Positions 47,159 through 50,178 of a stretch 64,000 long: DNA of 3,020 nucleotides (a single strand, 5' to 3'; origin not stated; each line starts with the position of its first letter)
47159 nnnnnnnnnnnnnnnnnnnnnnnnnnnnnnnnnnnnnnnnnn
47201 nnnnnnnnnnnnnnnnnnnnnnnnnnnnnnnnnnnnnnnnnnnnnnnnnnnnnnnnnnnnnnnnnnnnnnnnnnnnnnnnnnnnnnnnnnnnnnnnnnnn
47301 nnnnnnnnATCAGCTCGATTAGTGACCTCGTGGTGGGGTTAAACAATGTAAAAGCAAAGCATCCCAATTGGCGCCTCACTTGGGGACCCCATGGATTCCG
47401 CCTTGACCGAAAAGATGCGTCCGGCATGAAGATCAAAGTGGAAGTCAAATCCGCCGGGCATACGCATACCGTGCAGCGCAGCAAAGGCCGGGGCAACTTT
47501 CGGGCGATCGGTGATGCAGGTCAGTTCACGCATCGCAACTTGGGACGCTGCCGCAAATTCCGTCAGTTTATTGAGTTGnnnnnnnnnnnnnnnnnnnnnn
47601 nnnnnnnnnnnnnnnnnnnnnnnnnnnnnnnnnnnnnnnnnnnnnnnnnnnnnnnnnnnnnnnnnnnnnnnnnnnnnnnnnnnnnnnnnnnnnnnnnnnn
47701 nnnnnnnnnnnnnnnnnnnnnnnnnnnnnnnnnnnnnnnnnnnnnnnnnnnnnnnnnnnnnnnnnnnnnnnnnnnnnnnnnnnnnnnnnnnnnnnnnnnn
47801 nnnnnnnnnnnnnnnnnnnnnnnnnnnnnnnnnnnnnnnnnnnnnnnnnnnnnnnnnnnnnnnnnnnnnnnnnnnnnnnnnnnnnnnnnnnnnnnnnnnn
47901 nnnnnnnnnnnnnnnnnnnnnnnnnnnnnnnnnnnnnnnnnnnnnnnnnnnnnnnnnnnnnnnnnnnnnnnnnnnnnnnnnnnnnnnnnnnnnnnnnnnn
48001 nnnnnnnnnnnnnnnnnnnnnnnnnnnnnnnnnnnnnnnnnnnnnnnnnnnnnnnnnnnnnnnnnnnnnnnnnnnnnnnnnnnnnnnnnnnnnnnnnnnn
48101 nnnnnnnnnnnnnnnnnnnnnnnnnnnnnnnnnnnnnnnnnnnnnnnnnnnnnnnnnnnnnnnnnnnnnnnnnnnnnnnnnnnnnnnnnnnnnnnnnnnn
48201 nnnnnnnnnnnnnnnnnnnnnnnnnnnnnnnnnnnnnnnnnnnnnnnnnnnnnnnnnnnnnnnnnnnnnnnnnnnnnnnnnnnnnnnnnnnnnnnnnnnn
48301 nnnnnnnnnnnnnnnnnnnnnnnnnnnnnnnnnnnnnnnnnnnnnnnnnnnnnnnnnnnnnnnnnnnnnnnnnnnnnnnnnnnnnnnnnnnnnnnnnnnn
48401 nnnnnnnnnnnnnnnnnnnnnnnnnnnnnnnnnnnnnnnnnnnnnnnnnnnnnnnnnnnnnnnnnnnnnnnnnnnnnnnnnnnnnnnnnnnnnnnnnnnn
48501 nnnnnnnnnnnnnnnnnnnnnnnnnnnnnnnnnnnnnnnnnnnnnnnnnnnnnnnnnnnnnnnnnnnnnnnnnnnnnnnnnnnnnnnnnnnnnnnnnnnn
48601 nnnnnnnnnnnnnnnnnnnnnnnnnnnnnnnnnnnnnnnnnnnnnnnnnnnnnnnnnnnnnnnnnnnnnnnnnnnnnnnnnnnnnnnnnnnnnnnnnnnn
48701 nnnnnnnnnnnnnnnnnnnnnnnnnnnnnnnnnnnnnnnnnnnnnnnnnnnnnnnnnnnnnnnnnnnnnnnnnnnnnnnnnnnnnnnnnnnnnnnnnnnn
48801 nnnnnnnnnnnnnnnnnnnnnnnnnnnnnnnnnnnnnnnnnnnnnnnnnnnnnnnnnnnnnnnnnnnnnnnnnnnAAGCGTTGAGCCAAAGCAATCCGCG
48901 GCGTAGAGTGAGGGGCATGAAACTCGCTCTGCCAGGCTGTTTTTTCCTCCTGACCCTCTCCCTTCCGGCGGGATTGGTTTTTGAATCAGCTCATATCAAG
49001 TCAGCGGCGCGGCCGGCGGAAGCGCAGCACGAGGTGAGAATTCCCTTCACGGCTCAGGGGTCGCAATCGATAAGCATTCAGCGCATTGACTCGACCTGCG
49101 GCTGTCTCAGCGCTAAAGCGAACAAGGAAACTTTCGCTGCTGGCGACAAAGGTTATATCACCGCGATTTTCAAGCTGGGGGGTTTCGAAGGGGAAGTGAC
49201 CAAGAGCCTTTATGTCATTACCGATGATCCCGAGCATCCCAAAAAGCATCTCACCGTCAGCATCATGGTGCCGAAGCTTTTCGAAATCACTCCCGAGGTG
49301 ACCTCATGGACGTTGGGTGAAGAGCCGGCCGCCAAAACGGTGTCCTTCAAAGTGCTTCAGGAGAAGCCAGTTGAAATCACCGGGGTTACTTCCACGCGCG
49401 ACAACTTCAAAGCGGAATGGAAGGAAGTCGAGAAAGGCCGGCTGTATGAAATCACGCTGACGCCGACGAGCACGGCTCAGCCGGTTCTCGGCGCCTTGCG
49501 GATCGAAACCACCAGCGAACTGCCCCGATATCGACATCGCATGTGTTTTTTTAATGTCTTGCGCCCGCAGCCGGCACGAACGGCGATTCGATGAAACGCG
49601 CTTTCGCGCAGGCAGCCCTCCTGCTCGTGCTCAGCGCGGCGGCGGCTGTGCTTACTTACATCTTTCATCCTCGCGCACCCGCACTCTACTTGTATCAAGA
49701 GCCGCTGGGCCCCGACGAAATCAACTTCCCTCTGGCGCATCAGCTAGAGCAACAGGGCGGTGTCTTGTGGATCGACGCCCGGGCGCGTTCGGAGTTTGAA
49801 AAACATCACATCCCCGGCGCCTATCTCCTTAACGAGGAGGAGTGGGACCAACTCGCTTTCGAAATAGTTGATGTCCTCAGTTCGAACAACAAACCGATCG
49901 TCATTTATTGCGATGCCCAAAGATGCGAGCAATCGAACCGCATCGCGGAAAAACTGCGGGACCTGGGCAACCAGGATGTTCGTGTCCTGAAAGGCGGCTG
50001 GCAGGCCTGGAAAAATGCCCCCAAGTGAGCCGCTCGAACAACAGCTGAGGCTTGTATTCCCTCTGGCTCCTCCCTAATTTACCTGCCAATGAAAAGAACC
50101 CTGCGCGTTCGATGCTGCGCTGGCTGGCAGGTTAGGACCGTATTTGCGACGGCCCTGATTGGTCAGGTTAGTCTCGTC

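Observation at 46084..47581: Translationally coupled unknown protein plus Ser/Thr kinase downstream of the MTase-nuclease gene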

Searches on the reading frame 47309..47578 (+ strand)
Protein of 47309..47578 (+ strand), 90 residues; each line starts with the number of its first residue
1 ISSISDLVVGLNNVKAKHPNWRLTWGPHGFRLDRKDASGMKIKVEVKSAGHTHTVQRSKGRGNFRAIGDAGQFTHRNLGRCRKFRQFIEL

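Call 40: predict_structure(alignment_id=A4)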
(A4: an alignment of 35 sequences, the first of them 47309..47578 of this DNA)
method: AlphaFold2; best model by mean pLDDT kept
length: 90 residues; sequences in the alignment: 35
mean_pLDDT: 92.1   pTM: 0.74
mean pLDDT of the five models: 92.1, 91.7, 91.1, 90.8, 79.5
residues with pLDDT >= 90: 71; 70-90: 19; 50-70: 0; < 50: 0
segments of 3 or more residues with pLDDT < 50: none
pLDDT, mean of each block of 10 residues (from residue 1): 93 84 94 91 95 96 93 93 90
secondary structure, 60 per line:
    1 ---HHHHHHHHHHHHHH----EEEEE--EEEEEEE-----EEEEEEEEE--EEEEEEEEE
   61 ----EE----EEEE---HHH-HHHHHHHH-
elements in order: H4-17 E22-26 E29-35 E41-49 E52-60 E71-74 H82-89

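Call 44: fold_search(model_id=the predicted structure, library=pdb)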
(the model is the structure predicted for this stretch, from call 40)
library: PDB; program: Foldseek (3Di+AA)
matches with E <= 10: 615; with E <= 0.001: 0
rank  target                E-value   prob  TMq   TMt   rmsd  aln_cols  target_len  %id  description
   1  4l9c_A                1.4e-01  0.99  0.50  0.32   7.9        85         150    9  Crystal structure of the FP domain of human F-box protein Fbxo7 (native) (released 2014-01-15)
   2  1yqf_C                2.1e-01  0.69  0.37  0.20  14.1       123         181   10  Hypothetical protein from leishmania major unknown function sequence homologue to human p32 protein (released 2005-02-22)
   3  1yqf_E                2.2e-01  0.57  0.36  0.19  14.1       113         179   10  Hypothetical protein from leishmania major unknown function sequence homologue to human p32 protein (released 2005-02-22)
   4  4l9h                  2.9e-01  0.98  0.51  0.31  12.2        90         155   12  Crystal structure of the FP domain of human F-box protein Fbxo7(SeMet) (released 2014-01-15)
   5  5w8m_D                2.9e-01  0.63  0.33  0.17  11.9        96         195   10  Crystal structure of Chaetomium thermophilum Vps29 (released 2018-06-13)
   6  5w8m_B                3.2e-01  0.66  0.34  0.18  11.8        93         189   10  Crystal structure of Chaetomium thermophilum Vps29 (released 2018-06-13)
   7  5w8m_E                3.4e-01  0.60  0.33  0.18  11.5        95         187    9  Crystal structure of Chaetomium thermophilum Vps29 (released 2018-06-13)
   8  6xs8_A                3.4e-01  0.57  0.33  0.18  11.9        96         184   10  Crystal structure of Chaetomium thermophilum Vps29 complexed with RaPID-derived cyclic peptide RT-D3 (released 2021-07-14)
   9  1y8c                  3.6e-01  0.44  0.31  0.13  11.3        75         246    5  Crystal structure of a S-adenosylmethionine-dependent methyltransferase from Clostridium acetobutylicum ATCC 824 (released 2004-12-28)
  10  7ahm_A                3.8e-01  0.92  0.41  0.26   2.9        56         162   12  Low-resolution structure of the K+/H+ antiporter subunit KhtT in complex with c-di-AMP (released 2021-03-31)
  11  4jpd                  4.0e-01  0.35  0.28  0.24  12.3        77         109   12  The structure of CyaY from Burkholderia cenocepacia (released 2013-03-27)
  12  5w8m_C                4.3e-01  0.60  0.35  0.19  11.5        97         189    9  Crystal structure of Chaetomium thermophilum Vps29 (released 2018-06-13)
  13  3aaa_A                4.7e-01  0.72  0.45  0.19   8.8       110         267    9  Crystal Structure of Actin capping protein in complex with V-1 (released 2010-08-04)
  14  5w8m_F                5.3e-01  0.41  0.32  0.17  11.8        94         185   10  Crystal structure of Chaetomium thermophilum Vps29 (released 2018-06-13)
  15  7u6f_B4               5.6e-01  0.44  0.34  0.19  11.2        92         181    8  Mouse retromer (VPS26/VPS35/VPS29) heterotrimers (released 2022-10-12)
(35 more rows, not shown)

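Call 87: search_protein_families(library=phrogs, proteins=[window:47309-47578:+], max_evalue=0.01)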
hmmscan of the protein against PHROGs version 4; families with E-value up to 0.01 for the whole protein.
window:47309-47578:+ (90 aa): 0 families

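Call 88: find_homologous_proteins(query=A4, max_evalue=0.01)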
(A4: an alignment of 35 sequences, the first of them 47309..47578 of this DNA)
Query A4 (35 sequences): 1071 candidates shared short words with the query, none scored E <= 0.01.

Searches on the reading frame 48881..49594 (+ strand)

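Call 5: search_protein_families(library=pfam, proteins=[window:48881-49594:+], max_evalue=0.01)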
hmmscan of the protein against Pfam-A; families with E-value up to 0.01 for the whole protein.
window:48881-49594:+ (237 aa): 2 families
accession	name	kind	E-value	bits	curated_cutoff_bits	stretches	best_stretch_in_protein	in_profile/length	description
PF07610.17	DUF1573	-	7.8e-15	55.1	26.1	1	39-122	8-91/98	Protein of unknown function (DUF1573)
PF22544.2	HYDIN_VesB_CFA65-like_Ig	-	0.00034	21.2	25.5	1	49-126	20-97/100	HYDIN/CFA65/VesB-like, Ig-like domain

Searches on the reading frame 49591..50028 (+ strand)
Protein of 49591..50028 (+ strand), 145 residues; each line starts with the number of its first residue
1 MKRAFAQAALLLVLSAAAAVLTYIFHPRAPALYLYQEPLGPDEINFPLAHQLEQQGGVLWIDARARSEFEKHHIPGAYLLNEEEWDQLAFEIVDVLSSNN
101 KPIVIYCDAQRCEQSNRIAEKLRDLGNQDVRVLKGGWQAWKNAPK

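Call 78: search_protein_families(library=pfam, proteins=[window:49591-50028:+], max_evalue=0.01)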
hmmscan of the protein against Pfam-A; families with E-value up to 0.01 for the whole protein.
window:49591-50028:+ (145 aa): 1 family
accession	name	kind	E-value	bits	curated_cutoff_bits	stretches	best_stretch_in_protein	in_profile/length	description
PF00581.25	Rhodanese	-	1.5e-18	67.6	22.2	1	51-143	7-102/102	Rhodanese-like domain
